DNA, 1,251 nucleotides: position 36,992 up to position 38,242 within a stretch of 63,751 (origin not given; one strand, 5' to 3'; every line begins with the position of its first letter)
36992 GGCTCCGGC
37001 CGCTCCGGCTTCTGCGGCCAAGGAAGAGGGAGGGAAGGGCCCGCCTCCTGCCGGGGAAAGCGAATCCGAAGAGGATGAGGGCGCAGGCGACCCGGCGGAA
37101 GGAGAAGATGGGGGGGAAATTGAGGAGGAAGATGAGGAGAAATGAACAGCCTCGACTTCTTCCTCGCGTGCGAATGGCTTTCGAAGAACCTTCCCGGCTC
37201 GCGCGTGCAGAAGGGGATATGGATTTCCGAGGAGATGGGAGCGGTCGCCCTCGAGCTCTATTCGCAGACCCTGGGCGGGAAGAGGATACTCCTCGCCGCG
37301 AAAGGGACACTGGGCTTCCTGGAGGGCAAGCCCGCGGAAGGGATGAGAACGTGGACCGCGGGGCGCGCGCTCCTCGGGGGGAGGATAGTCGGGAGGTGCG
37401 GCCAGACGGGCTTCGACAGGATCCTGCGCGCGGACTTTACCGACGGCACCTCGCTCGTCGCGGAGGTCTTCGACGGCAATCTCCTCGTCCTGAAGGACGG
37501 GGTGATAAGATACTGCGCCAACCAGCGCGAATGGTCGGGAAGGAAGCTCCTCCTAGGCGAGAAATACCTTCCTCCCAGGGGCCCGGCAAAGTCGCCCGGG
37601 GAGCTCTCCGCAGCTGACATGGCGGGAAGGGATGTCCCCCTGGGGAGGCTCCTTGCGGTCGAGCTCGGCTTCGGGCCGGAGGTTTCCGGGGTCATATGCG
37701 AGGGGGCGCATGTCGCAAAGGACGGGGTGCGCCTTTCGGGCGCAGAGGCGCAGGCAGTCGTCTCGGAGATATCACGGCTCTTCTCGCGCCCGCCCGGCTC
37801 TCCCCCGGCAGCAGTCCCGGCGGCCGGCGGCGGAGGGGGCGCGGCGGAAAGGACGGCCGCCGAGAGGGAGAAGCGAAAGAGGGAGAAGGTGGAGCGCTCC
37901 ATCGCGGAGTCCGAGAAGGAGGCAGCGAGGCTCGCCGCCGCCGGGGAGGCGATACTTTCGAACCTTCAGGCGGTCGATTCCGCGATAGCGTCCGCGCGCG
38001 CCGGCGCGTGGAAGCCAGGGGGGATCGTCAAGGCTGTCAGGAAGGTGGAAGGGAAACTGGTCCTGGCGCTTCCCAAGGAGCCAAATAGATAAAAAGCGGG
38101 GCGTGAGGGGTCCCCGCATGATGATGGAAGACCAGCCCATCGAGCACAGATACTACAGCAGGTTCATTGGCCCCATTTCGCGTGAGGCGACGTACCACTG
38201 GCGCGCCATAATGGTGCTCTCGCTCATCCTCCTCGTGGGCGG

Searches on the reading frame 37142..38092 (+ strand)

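Call 16: search_protein_families(library=pfam, proteins=[window:37142-38092:+], max_evalue=0.001)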
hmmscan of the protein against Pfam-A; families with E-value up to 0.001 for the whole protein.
window:37142-38092:+ (316 aa): 1 family
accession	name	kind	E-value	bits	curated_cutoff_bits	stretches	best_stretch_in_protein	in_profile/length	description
PF05833.16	NFACT_N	-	6.8e-10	38.7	31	1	75-216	77-242/456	NFACT N-terminal and middle domains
